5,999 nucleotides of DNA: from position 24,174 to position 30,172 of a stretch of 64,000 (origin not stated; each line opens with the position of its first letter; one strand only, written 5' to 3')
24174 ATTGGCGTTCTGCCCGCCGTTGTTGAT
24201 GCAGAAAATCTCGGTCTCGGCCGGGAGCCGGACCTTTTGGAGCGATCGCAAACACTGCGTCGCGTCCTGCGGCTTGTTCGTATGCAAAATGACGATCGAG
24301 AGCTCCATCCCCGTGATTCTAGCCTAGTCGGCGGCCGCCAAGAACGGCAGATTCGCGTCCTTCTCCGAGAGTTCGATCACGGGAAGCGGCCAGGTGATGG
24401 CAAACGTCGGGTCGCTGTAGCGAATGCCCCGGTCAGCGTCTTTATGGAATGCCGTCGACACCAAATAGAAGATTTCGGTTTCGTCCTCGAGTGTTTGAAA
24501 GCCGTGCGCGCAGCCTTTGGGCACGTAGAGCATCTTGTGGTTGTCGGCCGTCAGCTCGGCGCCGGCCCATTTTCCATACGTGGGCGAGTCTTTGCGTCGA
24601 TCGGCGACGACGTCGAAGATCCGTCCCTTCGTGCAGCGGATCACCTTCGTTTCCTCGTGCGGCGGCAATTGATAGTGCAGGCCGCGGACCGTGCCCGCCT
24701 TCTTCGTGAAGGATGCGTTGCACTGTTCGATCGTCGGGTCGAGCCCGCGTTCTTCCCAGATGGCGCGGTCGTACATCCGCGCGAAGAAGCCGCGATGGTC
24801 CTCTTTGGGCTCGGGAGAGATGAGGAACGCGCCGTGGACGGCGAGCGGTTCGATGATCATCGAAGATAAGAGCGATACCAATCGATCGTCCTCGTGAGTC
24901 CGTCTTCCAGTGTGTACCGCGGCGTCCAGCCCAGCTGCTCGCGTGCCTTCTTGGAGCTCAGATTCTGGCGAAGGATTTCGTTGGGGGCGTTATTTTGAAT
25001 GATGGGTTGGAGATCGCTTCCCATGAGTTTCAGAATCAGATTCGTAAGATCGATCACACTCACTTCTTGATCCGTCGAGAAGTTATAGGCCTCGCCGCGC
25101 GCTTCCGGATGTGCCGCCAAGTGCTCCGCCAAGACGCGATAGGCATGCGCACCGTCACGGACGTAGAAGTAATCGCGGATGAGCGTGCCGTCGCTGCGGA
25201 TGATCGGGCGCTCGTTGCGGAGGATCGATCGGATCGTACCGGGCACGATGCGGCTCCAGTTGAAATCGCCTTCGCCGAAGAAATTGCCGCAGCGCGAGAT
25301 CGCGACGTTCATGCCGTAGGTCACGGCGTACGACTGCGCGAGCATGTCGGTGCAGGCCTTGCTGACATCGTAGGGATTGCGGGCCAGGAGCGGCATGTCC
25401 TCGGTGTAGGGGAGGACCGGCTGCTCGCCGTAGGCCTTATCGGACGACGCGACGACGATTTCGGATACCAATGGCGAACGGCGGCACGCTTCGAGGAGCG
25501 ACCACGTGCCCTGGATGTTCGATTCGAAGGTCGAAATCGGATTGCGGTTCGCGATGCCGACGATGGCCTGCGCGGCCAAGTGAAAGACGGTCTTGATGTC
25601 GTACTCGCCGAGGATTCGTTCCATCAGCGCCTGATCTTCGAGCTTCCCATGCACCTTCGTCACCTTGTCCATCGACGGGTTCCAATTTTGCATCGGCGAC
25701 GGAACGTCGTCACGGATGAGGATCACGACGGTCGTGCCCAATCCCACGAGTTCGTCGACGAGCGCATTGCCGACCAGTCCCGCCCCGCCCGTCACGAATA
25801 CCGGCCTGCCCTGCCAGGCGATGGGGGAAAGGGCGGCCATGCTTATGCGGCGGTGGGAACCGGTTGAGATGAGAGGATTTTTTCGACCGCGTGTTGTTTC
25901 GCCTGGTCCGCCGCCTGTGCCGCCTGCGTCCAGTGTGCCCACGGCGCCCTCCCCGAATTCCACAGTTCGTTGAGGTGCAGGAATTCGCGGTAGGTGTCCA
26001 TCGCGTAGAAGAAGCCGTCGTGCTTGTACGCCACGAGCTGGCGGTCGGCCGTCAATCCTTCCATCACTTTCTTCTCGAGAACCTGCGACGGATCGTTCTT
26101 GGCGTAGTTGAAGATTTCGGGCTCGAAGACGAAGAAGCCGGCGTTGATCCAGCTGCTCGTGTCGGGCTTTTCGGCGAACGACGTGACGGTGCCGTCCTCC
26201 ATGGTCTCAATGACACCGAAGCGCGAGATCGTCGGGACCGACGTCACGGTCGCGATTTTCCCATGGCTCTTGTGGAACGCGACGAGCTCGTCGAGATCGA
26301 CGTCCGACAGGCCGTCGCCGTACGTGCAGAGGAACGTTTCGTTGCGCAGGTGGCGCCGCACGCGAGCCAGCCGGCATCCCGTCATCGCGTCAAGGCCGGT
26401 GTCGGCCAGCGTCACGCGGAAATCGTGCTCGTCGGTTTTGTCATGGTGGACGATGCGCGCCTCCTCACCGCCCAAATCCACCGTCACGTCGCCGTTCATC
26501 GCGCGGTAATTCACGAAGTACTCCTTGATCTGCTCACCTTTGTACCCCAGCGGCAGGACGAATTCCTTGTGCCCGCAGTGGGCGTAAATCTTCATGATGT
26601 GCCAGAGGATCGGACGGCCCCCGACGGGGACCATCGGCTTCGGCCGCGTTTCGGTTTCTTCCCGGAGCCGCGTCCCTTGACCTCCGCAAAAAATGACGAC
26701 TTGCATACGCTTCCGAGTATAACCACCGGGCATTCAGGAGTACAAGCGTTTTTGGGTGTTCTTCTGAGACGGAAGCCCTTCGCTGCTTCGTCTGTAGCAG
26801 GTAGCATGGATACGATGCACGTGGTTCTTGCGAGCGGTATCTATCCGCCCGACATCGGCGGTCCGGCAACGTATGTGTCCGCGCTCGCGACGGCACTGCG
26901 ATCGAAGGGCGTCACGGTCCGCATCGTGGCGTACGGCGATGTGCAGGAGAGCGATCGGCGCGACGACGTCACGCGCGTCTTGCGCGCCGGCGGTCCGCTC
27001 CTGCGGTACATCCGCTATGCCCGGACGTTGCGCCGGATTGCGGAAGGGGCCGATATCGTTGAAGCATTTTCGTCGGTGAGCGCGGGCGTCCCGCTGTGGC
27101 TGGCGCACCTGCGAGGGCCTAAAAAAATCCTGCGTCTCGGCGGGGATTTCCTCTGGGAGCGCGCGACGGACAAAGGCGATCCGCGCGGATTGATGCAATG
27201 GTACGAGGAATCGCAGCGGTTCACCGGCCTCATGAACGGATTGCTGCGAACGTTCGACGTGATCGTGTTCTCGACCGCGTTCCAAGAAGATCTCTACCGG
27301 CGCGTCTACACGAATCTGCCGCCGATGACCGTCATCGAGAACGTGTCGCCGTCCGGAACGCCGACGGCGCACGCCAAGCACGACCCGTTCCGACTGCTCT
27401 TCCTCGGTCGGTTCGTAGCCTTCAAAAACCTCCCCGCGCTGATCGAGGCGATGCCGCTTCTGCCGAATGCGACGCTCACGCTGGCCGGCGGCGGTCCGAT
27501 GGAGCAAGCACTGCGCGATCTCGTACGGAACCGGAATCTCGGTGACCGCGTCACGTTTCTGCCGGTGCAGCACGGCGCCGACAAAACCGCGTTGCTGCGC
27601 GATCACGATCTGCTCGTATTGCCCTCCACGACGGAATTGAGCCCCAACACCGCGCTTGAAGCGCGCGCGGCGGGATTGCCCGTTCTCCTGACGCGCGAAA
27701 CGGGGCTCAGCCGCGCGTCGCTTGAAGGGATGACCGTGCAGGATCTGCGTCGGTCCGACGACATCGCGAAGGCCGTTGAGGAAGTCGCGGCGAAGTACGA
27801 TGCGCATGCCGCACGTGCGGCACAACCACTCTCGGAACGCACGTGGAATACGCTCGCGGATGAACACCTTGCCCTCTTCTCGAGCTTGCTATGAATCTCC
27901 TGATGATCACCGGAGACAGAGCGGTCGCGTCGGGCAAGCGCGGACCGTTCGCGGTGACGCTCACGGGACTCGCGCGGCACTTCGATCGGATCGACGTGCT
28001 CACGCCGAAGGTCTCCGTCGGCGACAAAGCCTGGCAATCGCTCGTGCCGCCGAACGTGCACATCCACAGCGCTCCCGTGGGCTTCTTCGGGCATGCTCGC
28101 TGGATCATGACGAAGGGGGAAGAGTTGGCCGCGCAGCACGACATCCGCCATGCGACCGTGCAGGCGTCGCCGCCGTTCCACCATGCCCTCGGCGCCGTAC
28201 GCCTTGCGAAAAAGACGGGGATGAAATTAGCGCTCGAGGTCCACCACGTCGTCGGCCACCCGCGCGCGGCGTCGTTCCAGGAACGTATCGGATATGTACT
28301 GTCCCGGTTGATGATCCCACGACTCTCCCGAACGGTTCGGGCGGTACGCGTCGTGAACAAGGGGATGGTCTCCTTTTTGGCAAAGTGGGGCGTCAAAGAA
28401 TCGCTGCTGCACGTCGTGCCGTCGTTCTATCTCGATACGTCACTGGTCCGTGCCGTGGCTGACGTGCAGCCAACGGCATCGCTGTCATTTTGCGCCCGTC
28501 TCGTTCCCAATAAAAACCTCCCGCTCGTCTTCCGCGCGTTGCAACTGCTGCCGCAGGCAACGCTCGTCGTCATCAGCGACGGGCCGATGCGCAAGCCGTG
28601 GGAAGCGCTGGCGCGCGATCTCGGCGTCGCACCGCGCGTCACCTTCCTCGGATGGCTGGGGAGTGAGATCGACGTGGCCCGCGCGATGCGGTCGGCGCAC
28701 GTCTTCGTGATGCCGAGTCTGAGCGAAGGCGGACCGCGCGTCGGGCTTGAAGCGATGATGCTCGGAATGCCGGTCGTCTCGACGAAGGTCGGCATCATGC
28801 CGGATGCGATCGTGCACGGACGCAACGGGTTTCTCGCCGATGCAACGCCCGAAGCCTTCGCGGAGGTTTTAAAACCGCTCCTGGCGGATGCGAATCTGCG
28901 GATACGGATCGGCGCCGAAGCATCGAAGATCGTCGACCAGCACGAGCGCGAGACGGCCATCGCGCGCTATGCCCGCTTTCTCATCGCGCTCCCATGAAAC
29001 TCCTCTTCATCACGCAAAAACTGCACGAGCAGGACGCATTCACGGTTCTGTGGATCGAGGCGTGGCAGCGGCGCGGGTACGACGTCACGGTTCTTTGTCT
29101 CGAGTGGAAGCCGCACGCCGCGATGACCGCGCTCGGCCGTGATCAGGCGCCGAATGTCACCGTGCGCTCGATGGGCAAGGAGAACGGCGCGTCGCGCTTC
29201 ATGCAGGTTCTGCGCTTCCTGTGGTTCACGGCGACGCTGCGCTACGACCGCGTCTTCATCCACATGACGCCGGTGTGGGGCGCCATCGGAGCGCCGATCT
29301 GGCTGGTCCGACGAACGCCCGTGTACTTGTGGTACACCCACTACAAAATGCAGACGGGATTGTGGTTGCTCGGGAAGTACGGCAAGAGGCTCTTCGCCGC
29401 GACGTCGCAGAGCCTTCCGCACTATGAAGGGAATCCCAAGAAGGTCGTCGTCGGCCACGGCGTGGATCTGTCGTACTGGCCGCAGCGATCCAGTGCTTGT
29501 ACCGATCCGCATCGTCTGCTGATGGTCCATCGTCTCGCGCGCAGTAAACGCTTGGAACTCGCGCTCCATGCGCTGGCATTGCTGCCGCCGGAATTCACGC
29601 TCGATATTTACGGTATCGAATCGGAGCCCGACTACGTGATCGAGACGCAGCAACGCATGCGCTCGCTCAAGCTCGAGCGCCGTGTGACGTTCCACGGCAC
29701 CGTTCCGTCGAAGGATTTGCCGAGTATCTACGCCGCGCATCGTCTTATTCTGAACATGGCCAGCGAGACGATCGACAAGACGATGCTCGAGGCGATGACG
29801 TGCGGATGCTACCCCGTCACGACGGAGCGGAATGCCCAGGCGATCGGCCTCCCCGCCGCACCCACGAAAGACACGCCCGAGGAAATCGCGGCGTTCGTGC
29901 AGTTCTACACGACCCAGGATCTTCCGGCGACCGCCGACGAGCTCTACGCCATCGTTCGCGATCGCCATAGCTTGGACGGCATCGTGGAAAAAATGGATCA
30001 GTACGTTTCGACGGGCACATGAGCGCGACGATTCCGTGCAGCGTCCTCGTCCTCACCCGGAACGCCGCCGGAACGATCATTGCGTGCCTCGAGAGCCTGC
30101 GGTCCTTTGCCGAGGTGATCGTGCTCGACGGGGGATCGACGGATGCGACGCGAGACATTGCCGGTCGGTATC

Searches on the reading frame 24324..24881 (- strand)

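Call 96: search_protein_families(library=pfam, proteins=[window:24324-24881:-], max_evalue=0.01)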
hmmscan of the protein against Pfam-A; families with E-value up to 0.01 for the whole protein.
window:24324-24881:- (185 aa): 1 family
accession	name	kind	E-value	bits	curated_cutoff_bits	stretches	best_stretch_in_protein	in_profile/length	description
PF00908.23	dTDP_sugar_isom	-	2.7e-61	206.6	27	1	13-182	2-167/168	dTDP-4-dehydrorhamnose 3,5-epimerase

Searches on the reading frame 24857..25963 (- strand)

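Call 34: search_protein_families(library=pfam, proteins=[window:24857-25963:-], max_evalue=0.0001)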
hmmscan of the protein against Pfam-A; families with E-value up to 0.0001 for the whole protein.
window:24857-25963:- (368 aa): 6 families
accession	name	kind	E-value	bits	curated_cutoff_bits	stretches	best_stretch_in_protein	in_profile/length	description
PF16363.11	GDP_Man_Dehyd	-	6.5e-49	167.6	27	1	56-358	1-331/332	GDP-mannose 4,6 dehydratase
PF01370.27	Epimerase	-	2.6e-47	161.7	20.9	1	55-293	1-237/240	NAD dependent epimerase/dehydratase family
PF02719.21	Polysacc_synt_2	-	5e-17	62.4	20.2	1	55-317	1-250/293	Polysaccharide biosynthesis protein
PF01073.25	3Beta_HSD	-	1e-13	51.4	22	1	57-319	2-273/280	3-beta hydroxysteroid dehydrogenase/isomerase family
PF04321.23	RmlD_sub_bind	-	7.3e-11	42.1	27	1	55-347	3-270/287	RmlD substrate binding domain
PF07993.18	NAD_binding_4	-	5e-07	29.6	20.1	1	57-237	1-216/258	Male sterility protein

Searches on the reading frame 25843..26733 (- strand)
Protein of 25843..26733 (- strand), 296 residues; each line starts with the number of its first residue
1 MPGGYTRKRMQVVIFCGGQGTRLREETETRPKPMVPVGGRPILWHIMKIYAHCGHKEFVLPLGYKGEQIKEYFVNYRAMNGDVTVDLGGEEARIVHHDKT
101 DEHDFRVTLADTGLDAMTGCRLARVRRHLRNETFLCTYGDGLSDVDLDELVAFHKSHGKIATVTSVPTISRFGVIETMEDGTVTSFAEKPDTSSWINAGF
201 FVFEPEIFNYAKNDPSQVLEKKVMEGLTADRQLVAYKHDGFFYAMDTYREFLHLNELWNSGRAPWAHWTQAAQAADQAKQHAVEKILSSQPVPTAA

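Call 34: search_protein_families(library=pfam, proteins=[window:25843-26733:-], max_evalue=0.0001)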
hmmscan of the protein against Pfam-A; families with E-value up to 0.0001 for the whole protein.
window:25843-26733:- (296 aa): 2 families
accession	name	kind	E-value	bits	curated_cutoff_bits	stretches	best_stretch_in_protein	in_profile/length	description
PF00483.29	NTP_transferase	-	4.4e-23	82.6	21.2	1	12-221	2-200/245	Nucleotidyl transferase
PF12804.13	NTP_transf_3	-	7.4e-06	26.7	27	1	12-70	1-52/160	MobA-like NTP transferase domain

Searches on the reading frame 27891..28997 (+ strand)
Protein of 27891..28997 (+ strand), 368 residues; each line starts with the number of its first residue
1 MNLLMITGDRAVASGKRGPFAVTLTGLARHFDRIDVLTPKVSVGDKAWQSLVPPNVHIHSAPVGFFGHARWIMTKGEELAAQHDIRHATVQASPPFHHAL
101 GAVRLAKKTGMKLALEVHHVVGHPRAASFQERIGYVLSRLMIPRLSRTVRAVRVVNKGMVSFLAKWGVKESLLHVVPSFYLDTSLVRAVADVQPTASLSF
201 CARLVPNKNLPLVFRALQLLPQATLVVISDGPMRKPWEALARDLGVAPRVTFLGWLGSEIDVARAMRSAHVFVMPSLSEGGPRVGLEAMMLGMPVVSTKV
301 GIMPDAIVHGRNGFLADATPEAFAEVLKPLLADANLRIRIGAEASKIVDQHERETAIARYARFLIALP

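Call 34: search_protein_families(library=pfam, proteins=[window:27891-28997:+], max_evalue=0.0001)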
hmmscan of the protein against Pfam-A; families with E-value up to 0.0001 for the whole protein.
window:27891-28997:+ (368 aa): 3 families
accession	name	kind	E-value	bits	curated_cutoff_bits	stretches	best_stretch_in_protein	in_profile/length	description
PF00534.26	Glycos_transf_1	-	1.8e-30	106.2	26.4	1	200-345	20-170/172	Glycosyl transferases group 1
PF13692.12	Glyco_trans_1_4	-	5.8e-30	104.9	27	1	198-333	4-142/142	Glycosyl transferases group 1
PF20706.3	GT4-conflict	-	3.3e-06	26.8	26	1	249-298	262-312/385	Family 4 Glycosyltransferase in conflict systems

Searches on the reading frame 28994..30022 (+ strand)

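Call 34: search_protein_families(library=pfam, proteins=[window:28994-30022:+], max_evalue=0.0001)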
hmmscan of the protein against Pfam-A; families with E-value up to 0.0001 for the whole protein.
window:28994-30022:+ (342 aa): 4 families
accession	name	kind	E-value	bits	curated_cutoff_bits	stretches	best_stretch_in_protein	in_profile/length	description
PF00534.26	Glycos_transf_1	-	2.2e-13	50.6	26.4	1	170-278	13-123/172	Glycosyl transferases group 1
PF13692.12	Glyco_trans_1_4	-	3e-12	47.4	27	1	173-284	2-115/142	Glycosyl transferases group 1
PF13524.12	Glyco_trans_1_2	-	2.7e-07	31.1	25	1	188-334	3-142/144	Glycosyl transferase-like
PF13439.12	Glyco_transf_4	-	4.3e-05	24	28.5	1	21-136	12-129/170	Glycosyltransferase Family 4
